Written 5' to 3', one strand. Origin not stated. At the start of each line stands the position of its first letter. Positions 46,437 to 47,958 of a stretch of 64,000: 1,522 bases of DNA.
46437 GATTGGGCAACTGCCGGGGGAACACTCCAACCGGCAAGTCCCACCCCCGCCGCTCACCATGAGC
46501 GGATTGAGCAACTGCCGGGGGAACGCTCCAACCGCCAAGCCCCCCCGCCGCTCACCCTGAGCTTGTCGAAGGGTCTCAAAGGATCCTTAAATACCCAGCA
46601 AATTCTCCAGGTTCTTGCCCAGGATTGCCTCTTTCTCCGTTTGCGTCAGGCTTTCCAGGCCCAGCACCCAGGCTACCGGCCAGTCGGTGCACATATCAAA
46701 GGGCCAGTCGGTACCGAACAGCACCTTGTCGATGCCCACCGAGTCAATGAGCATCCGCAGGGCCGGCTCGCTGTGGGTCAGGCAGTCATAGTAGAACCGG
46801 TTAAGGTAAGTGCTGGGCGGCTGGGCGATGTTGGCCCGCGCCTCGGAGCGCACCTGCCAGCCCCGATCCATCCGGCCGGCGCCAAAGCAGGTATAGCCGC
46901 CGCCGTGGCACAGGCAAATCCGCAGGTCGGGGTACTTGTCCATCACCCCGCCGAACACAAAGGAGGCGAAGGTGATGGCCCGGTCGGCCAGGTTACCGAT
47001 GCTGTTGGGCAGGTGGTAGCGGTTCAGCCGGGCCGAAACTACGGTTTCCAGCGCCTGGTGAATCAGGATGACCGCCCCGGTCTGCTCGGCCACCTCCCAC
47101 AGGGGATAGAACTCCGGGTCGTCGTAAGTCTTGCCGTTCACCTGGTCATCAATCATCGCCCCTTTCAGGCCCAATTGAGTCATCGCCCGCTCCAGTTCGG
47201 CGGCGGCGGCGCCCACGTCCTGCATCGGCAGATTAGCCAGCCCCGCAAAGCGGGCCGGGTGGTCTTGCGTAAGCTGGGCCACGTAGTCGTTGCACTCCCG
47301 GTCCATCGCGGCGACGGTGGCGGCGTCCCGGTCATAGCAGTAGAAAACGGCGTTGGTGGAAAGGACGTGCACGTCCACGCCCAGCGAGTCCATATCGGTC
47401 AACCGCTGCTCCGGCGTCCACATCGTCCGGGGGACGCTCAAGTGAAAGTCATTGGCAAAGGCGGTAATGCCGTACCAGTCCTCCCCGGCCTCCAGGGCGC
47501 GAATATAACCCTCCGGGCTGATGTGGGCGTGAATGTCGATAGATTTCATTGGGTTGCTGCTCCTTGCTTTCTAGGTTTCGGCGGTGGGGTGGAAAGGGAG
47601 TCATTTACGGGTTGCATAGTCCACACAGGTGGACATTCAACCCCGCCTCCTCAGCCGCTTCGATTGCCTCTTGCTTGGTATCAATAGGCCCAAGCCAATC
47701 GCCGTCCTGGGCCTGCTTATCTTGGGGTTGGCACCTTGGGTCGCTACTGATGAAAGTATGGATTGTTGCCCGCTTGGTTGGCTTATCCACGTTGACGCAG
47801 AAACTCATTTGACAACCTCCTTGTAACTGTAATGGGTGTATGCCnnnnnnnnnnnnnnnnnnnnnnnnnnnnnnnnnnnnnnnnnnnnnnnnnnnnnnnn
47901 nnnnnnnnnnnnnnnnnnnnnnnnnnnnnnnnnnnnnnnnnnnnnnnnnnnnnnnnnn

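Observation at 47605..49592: Candidate undescribed three-gene module: Cys/His-rich 50-aa ORF, beta-MTase::HNH fusion, 4-Cys 67-aa ORF, inserted inside the paralog array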

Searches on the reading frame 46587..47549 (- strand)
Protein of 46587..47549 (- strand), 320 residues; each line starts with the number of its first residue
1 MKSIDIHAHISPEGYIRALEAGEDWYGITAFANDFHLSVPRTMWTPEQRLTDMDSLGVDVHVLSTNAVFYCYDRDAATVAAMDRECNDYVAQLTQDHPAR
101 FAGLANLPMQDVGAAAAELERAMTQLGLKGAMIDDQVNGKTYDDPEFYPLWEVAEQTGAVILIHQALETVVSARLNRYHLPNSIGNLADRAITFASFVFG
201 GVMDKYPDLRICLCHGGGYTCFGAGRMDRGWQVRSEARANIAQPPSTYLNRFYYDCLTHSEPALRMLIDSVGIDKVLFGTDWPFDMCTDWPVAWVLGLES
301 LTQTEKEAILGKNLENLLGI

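Call 3: search_protein_families(library=pfam, proteins=[window:46587-47549:-], max_evalue=0.01)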
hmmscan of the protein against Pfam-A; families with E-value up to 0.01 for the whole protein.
window:46587-47549:- (320 aa): 1 family
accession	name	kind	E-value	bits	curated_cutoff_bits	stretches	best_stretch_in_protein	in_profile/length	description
PF04909.20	Amidohydro_2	-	4.3e-47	161.7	26.4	1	4-319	1-288/289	Amidohydrolase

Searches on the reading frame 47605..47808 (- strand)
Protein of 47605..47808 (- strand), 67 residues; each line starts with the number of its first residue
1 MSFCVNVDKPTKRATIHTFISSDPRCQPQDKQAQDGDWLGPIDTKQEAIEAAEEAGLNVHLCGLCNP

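Call 3: search_protein_families(library=pfam, proteins=[window:47605-47808:-], max_evalue=0.01)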
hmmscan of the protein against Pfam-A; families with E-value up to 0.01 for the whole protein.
window:47605-47808:- (67 aa): 0 families

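Call 8: search_protein_families(library=ncbifam, proteins=[window:47605-47808:-], max_evalue=0.1)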
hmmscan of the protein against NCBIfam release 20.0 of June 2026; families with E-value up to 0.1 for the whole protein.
window:47605-47808:- (67 aa): 0 families

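Call 9: search_protein_families(library=padloc, proteins=[window:47605-47808:-], max_evalue=0.1)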
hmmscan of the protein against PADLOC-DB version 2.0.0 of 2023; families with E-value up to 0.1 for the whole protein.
window:47605-47808:- (67 aa): 0 families

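Call 18: find_encoding_contigs(protein=window:47605-47808:-, flank=5000, max_places=10)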
Protein window:47605-47808:- (67 aa): no gene with exactly this product is on record in the collection.

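Call 38: find_homologous_proteins(query=A2, max_evalue=0.01)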
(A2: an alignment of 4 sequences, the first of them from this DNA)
Query A2 (4 sequences) (67 aa, profile of the alignment): 3 proteins with E <= 0.01 among 46 candidates.
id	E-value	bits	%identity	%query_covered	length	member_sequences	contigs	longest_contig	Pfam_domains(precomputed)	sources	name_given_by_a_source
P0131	3.1e-40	154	97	100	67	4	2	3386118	-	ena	-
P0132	5.7e-37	143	60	100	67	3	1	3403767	-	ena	-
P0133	3.0e-26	109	58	100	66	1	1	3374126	-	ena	-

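Call 39: find_encoding_contigs(protein=P0133, flank=5000, max_places=4)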
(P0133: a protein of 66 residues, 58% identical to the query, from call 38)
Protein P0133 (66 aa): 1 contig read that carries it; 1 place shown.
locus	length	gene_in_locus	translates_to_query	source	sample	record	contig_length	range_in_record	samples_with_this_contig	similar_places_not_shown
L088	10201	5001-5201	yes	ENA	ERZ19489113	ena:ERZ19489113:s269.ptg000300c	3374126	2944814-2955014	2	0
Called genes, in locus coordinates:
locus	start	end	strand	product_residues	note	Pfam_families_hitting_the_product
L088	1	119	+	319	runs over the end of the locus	PF04909:Amidohydro_2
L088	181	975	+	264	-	PF05685:Uma2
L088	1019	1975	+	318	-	PF04909:Amidohydro_2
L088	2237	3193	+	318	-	PF04909:Amidohydro_2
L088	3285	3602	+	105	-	-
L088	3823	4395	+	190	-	-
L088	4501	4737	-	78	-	PF24718:HTH_73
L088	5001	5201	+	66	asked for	-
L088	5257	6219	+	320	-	PF04909:Amidohydro_2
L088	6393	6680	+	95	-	PF01541:GIY-YIG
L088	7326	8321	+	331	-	PF04909:Amidohydro_2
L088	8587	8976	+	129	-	PF00903:Glyoxalase, PF12681:Glyoxalase_2 (weak), PF13669:Glyoxalase_4, PF18029:Glyoxalase_6 (weak)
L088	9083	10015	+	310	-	PF01557:FAA_hydrolase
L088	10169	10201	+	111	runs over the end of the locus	-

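Call 40: find_encoding_contigs(protein=P0132, flank=5000, max_places=4)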
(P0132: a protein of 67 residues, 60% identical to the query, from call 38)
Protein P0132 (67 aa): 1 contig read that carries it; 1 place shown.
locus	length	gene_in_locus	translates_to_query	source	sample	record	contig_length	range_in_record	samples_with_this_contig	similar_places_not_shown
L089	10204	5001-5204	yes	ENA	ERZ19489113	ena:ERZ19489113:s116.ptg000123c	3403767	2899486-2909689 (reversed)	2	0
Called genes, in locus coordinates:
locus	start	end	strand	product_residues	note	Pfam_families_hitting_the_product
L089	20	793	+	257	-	PF05685:Uma2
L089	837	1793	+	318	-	PF04909:Amidohydro_2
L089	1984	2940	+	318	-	PF04909:Amidohydro_2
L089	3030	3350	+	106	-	-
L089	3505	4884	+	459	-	PF01555:N6_N4_Mtase, PF01844:HNH, PF13395:HNH_4 (weak), PF14279:HNH_5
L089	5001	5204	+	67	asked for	-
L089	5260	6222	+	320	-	PF04909:Amidohydro_2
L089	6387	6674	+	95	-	PF01541:GIY-YIG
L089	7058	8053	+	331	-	PF04909:Amidohydro_2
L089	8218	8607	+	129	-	PF00903:Glyoxalase, PF12681:Glyoxalase_2 (weak), PF13669:Glyoxalase_4, PF18029:Glyoxalase_6 (weak)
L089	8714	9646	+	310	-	PF01557:FAA_hydrolase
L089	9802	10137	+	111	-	-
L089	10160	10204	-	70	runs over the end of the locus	-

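Call 72: search_protein_families(library=phrogs, proteins=[window:47605-47808:-], max_evalue=0.01)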
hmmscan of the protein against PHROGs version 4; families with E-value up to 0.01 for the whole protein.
window:47605-47808:- (67 aa): 0 families

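Call 76: predict_structure(alignment_id=A5)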
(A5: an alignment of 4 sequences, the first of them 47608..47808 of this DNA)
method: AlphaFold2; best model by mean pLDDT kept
length: 67 residues; sequences in the alignment: 4
mean_pLDDT: 87.7   pTM: 0.70
mean pLDDT of the five models: 87.7, 87.6, 87.6, 87.2, 86.3
residues with pLDDT >= 90: 29; 70-90: 37; 50-70: 1; < 50: 0
segments of 3 or more residues with pLDDT < 50: none
pLDDT, mean of each block of 10 residues (from residue 1): 89 89 84 89 91 91 79
secondary structure, 60 per line:
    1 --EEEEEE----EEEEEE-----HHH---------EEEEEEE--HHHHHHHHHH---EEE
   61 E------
elements in order: E3-8 E13-18 E36-42 H45-54 E58-61

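Call 78: fold_search(model_id=the predicted structure, library=pdb)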
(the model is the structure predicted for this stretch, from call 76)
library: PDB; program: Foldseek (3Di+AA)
matches with E <= 10: 71; with E <= 0.001: 0
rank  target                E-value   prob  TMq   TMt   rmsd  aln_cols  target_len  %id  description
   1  2jya_MODEL_1_A        8.3e-01  0.25  0.45  0.39  11.5        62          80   11  NMR solution structure of protein ATU1810 from Agrobacterium tumefaciens. Northeast Structural Genomics Consor (released 2007-12-25)
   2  4d5n_A                1.4e+00  0.06  0.29  0.07  10.7        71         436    7  Cryo-EM structures of ribosomal 80S complexes with termination factors and cricket paralysis virus IRES reveal the IRE (released 2015-02-04)
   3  9e99_J                2.4e+00  0.08  0.36  0.12   5.7        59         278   14  Cryo-EM reconstruction of Escherichia phage N4 capsid (released 2025-02-19)
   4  5u3f_B                3.5e+00  0.08  0.35  0.10   9.2        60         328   18  Structure of Mycobacterium tuberculosis IlvE, a branched-chain amino acid transaminase, in complex with D-cycloserine  (released 2017-03-22)
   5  3t7a                  3.5e+00  0.02  0.21  0.07   9.8        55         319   13  Crystal structure of the catalytic domain of human diphosphoinositol pentakisphosphate kinase 2 (PPIP5K2) in complex wit (released 2011-12-07)
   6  9d7z_J                3.8e+00  0.10  0.34  0.14   3.6        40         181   20  Shigella flexneri bacteriophage Moo19 Icosahedral Reconstruction (released 2025-01-15)
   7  6caj_I                3.8e+00  0.04  0.30  0.11  11.2        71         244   10  Electron cryo-microscopy of the eukaryotic translation initiation factor 2B from Homo sapiens (released 2018-04-11)
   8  7vlk_E                3.8e+00  0.02  0.26  0.09  11.5        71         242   11  eIF2B-SFSV NSs C2-imposed (released 2021-12-01)
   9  6fp0_B                3.8e+00  0.02  0.24  0.06  11.3        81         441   14  The crystal structure of P.fluorescens Kynurenine 3-monooxygenase (KMO) in complex with competitive inhibitor No. 4 (released 2019-08-21)
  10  6m6w_A                4.0e+00  0.05  0.33  0.23   9.1        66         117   14  Crystal structure the toxin-antitoxin MntA-HpeT mutant-Y104A (released 2020-09-30)
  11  8gic_D                4.3e+00  0.15  0.49  0.54   3.2        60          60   17  A1 Tei + Hpg: Adenylation domain 1 core construct from teicoplanin biosynthesis; 4-hydroxyphenylglycine bound (released 2023-12-06)
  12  3ir9_A                4.3e+00  0.05  0.32  0.17   9.3        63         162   13  C-terminal domain of Peptide Chain Release Factor from Methanosarcina mazei. (released 2009-09-01)
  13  5x20_D                4.3e+00  0.02  0.21  0.09   5.3        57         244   14  The ternary structure of D-mandelate dehydrogenase with NADH and anilino(oxo)acetate (released 2017-04-05)
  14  9jwa_C                4.6e+00  0.14  0.35  0.29   2.6        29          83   28  Crystal Structure of Lon Bound to a Substrate. (released 2025-03-12)
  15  6mrr                  4.6e+00  0.06  0.32  0.32   9.4        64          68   11  De novo designed protein Foldit1 (released 2019-06-12)
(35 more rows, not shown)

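Call 80: fold_search(model_id=the predicted structure, library=viral)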
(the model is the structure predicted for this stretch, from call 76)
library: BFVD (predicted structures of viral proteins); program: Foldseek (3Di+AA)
matches with E <= 10: 232; with E <= 0.001: 0
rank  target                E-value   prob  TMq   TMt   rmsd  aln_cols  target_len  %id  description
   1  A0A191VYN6            1.5e-01  0.66  0.45  0.46   4.0        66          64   12  Uncharacterized protein [Roseobacter phage RD-1410Ws-07]
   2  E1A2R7                2.2e-01  0.66  0.52  0.43   5.3        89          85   15  Uncharacterized protein [Aeromonas phage phiAS5]
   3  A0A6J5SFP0            2.4e-01  0.82  0.52  0.46   4.7        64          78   17  Uncharacterized protein [uncultured Caudovirales phage]
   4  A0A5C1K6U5            3.3e-01  0.44  0.46  0.16   4.9        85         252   12  RNA polymerase [Pseudomonas phage Zuri]
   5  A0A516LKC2            3.5e-01  0.54  0.49  0.43   4.7        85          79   10  (no name in the UniProt tables at hand)
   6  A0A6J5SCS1            4.3e-01  0.20  0.35  0.41   7.0        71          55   13  Uncharacterized protein [uncultured Caudovirales phage]
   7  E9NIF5                5.2e-01  0.60  0.56  0.26   3.6        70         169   11  Uncharacterized protein [Enterobacter phage EcP1]
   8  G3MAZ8                5.2e-01  0.51  0.49  0.47   4.0        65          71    9  Gp618 [Bacillus phage G]
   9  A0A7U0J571            5.2e-01  0.30  0.44  0.41   4.7        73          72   11  (no name in the UniProt tables at hand)
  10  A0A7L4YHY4            6.0e-01  0.23  0.43  0.19   5.5        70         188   11  Uncharacterized protein [Dickeya phage Ds9CZ]
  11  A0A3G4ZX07            6.4e-01  0.13  0.36  0.15   7.8        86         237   10  GIY-YIG domain-containing protein [Faunusvirus sp.]
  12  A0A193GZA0            8.3e-01  0.11  0.32  0.14   7.6        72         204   15  Homing endonuclease [Escherichia phage phT4A]
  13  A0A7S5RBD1            9.5e-01  0.11  0.33  0.13   6.7        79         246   16  (no name in the UniProt tables at hand)
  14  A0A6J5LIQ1            1.0e+00  0.69  0.63  0.48   3.9        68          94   10  Uncharacterized protein [uncultured Caudovirales phage]
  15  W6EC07                1.0e+00  0.12  0.27  0.27  10.5        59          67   17  Uncharacterized protein [Rhizobium phage vB_RglS_P106B]
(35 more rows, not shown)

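Call 84: search_protein_families(library=pfam, proteins=[L088:3285-3602:+, L088:3823-4395:+, L088:4501-4737:-], max_evalue=0.01)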
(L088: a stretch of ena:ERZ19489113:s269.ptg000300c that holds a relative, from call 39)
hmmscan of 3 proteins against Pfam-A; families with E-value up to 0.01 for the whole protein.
L088:3285-3602:+ (105 aa): 0 families

L088:3823-4395:+ (190 aa): 0 families

L088:4501-4737:- (78 aa): 1 family
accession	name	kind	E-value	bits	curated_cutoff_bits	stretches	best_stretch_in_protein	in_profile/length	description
PF24718.1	HTH_73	-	3.3e-17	62.6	27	1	2-74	1-71/71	HTH-like domain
